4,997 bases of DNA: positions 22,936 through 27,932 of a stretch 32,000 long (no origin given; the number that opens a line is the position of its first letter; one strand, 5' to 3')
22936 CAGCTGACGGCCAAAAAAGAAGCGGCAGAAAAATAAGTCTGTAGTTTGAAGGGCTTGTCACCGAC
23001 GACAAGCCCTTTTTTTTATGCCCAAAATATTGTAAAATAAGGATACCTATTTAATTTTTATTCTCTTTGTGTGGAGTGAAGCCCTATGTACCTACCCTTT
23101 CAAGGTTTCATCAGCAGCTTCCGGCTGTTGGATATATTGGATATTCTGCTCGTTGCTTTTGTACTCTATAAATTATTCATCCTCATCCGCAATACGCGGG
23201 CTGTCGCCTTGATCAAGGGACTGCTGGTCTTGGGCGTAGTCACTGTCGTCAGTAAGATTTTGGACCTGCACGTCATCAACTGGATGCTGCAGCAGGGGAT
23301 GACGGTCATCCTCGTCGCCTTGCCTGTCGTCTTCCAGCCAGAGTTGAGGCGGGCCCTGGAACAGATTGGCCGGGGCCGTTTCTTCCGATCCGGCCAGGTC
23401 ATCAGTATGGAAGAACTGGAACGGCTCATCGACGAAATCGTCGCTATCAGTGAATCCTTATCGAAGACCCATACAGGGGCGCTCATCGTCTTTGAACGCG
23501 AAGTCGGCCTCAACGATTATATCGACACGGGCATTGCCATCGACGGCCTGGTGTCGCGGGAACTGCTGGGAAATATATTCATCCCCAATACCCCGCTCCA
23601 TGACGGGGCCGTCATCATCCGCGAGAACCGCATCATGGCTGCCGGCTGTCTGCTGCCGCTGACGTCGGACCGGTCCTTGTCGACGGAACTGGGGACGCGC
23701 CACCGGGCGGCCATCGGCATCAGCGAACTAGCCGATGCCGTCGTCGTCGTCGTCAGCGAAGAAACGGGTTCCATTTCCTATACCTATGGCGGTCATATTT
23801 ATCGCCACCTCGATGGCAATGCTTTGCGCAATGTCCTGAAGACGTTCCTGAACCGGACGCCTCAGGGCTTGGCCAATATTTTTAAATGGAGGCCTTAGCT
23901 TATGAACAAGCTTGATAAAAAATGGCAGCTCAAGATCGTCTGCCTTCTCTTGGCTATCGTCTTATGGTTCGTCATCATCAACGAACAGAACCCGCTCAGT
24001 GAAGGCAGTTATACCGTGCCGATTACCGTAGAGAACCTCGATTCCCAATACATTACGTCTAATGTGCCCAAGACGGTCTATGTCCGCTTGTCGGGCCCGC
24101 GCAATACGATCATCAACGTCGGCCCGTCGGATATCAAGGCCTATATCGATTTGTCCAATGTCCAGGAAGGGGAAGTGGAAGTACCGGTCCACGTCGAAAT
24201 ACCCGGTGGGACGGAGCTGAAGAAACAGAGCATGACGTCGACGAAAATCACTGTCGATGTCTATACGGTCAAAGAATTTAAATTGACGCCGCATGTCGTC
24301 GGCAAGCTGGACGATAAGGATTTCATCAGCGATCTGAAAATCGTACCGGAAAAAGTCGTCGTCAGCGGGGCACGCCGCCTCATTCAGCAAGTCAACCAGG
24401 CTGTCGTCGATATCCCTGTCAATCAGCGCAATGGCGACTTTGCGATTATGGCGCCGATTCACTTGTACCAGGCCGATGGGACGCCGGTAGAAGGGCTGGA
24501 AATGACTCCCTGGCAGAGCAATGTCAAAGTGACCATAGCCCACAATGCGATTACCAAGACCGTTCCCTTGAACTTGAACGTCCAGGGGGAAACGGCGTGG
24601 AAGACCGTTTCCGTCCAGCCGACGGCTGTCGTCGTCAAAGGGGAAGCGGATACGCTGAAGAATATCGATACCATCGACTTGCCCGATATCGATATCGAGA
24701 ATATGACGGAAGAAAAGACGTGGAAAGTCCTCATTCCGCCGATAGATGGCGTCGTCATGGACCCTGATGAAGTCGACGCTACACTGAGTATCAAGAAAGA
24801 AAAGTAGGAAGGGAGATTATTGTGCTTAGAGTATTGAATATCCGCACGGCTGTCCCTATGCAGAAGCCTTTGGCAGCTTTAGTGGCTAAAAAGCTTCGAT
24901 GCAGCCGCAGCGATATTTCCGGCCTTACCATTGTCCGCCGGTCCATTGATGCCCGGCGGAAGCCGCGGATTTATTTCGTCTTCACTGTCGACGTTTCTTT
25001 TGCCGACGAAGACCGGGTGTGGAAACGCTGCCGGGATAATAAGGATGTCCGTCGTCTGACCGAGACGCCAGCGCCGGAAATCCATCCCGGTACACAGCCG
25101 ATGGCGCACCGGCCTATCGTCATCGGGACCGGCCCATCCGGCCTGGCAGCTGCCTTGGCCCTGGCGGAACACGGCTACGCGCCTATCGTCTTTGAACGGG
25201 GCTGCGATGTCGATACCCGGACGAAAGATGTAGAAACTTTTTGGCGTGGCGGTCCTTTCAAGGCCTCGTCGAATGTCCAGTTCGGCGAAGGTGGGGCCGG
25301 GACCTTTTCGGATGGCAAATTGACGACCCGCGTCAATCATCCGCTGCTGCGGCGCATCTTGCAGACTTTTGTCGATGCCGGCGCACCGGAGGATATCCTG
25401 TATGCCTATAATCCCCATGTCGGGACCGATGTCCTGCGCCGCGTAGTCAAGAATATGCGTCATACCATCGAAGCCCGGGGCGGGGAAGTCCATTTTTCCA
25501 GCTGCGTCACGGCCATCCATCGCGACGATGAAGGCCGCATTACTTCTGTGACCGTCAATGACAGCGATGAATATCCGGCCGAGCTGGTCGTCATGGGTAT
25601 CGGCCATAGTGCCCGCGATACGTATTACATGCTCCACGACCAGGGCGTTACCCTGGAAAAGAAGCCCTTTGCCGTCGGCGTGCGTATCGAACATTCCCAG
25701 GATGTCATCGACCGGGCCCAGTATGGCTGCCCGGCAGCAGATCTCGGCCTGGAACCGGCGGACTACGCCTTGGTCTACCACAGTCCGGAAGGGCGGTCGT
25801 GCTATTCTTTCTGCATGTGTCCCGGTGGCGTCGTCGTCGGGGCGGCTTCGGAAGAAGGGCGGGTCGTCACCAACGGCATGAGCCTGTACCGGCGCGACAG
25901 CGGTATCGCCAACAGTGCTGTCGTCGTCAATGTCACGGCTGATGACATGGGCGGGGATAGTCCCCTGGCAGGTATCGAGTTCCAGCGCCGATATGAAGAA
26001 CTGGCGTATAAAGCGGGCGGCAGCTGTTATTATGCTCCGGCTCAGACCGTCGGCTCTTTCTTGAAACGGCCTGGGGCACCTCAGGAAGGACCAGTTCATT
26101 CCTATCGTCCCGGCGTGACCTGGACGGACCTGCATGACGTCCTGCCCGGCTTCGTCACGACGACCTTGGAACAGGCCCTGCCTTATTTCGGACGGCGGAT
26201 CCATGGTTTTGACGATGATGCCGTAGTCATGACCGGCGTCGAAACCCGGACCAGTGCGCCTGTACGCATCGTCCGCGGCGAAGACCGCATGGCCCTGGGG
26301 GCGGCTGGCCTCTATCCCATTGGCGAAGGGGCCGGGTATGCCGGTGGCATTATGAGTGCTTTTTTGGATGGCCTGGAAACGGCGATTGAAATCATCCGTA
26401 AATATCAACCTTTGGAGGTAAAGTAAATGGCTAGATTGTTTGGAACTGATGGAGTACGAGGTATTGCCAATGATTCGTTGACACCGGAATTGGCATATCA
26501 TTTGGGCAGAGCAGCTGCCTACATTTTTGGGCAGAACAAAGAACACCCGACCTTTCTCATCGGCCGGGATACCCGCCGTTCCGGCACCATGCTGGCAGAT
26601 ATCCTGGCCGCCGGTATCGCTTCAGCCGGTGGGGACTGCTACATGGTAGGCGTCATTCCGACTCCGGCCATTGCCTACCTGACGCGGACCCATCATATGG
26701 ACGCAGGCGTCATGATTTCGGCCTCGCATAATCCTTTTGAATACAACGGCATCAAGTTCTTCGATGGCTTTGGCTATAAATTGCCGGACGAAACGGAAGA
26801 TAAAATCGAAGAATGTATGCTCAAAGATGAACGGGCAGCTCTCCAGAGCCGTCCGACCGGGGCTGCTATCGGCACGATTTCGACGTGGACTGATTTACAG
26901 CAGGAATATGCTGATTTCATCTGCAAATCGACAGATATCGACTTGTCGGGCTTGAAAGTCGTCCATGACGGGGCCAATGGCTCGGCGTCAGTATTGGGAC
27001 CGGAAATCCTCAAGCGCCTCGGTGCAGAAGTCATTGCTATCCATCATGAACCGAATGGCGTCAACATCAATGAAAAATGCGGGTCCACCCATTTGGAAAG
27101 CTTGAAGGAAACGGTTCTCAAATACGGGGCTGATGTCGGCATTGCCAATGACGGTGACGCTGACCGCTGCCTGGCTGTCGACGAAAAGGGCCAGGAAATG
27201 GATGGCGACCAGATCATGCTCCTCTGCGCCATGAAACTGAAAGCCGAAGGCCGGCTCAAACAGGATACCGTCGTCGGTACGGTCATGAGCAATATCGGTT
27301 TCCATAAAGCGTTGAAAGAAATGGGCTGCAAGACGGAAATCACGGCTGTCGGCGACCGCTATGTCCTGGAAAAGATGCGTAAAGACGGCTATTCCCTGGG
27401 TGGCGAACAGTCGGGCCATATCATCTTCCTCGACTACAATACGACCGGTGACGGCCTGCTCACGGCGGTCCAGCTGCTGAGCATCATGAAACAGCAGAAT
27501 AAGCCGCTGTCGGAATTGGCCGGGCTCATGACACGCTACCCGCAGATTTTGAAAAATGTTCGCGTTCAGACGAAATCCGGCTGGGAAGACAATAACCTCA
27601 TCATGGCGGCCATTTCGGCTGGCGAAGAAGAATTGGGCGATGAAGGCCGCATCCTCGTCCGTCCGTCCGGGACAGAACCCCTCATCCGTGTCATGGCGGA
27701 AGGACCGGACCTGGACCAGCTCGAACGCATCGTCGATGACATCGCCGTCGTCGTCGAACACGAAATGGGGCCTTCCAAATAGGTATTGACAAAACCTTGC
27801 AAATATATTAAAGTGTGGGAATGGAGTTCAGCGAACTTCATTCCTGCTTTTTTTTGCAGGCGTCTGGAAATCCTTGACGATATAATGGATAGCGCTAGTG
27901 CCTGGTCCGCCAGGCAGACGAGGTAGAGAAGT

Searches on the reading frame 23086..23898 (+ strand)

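Call 9: search_protein_families(library=pfam, proteins=[window:23086-23898:+], max_evalue=0.00001)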
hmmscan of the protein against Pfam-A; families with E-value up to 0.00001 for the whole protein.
window:23086-23898:+ (270 aa): 2 families
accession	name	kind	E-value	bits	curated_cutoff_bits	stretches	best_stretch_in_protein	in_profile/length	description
PF02457.21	DAC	-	2.5e-44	150.1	27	1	123-237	5-118/119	DisA bacterial checkpoint controller nucleotide-binding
PF19293.4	CdaA_N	-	1.1e-10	42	23.8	1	10-86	3-80/81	CdaA N-terminal transmembrane domain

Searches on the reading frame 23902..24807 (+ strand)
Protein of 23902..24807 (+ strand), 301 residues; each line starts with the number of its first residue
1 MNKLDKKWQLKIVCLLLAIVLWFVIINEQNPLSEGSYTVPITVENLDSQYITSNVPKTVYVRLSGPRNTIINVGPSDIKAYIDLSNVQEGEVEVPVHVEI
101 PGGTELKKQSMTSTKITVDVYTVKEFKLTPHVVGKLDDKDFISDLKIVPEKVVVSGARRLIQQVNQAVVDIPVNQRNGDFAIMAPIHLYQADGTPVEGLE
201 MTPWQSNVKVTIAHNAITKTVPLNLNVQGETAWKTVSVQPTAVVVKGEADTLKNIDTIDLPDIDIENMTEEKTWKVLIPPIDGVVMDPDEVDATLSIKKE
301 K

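Call 9: search_protein_families(library=pfam, proteins=[window:23902-24807:+], max_evalue=0.00001)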
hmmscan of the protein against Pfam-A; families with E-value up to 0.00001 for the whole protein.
window:23902-24807:+ (301 aa): 1 family
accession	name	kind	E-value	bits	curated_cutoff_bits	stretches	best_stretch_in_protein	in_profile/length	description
PF07949.17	YbbR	-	3.3e-20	72.6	22.3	1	39-117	1-78/81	YbbR-like protein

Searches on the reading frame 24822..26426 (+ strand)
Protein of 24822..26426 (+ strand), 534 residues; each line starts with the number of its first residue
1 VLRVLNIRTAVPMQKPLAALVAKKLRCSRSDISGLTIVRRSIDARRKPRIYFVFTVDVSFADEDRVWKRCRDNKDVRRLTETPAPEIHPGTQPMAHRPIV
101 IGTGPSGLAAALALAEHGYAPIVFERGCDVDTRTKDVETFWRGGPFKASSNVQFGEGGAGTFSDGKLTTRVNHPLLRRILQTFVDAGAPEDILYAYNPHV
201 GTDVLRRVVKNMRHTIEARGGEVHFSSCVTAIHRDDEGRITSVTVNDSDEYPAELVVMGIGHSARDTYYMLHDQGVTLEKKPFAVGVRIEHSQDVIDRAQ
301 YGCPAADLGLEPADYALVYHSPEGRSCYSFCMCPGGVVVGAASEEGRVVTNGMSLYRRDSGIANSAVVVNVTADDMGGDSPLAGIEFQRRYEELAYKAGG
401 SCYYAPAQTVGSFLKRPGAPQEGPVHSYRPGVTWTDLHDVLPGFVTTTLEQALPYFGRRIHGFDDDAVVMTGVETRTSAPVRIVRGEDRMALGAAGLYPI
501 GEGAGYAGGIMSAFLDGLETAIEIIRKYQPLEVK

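Call 9: search_protein_families(library=pfam, proteins=[window:24822-26426:+], max_evalue=0.00001)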
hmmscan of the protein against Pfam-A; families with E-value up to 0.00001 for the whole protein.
window:24822-26426:+ (534 aa): 4 families
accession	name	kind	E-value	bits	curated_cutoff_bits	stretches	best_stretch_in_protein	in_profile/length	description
PF21688.3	FAD-depend_C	-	1.7e-75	254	27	1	282-477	1-197/197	FAD-dependent protein, C-terminal domain-like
PF07992.20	Pyr_redox_2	-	5.9e-09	36.2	26.1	0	204-279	181-252/291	Pyridine nucleotide-disulphide oxidoreductase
PF01266.30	DAO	-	9.3e-09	35.7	27.9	0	206-341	149-269/353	FAD dependent oxidoreductase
PF01593.30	Amino_oxidase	-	5.7e-07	29.6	19.8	0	166-263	176-257/443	Flavin containing amine oxidoreductase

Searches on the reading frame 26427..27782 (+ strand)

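Call 9: search_protein_families(library=pfam, proteins=[window:26427-27782:+], max_evalue=0.00001)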
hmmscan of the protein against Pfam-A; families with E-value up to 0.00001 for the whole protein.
window:26427-27782:+ (451 aa): 4 families
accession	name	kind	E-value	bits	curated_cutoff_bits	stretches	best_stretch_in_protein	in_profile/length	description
PF02878.22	PGM_PMM_I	-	1.8e-45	154.5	22.5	1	3-135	2-135/138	Phosphoglucomutase/phosphomannomutase, alpha/beta/alpha domain I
PF02880.22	PGM_PMM_III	-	1.9e-39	134.8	20.7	1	259-371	1-115/115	Phosphoglucomutase/phosphomannomutase, alpha/beta/alpha domain III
PF00408.26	PGM_PMM_IV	-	1.7e-20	73.2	23.1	1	375-440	1-66/68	Phosphoglucomutase/phosphomannomutase, C-terminal domain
PF02879.22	PGM_PMM_II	-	1.1e-19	71.3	29.3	1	160-255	2-103/103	Phosphoglucomutase/phosphomannomutase, alpha/beta/alpha domain II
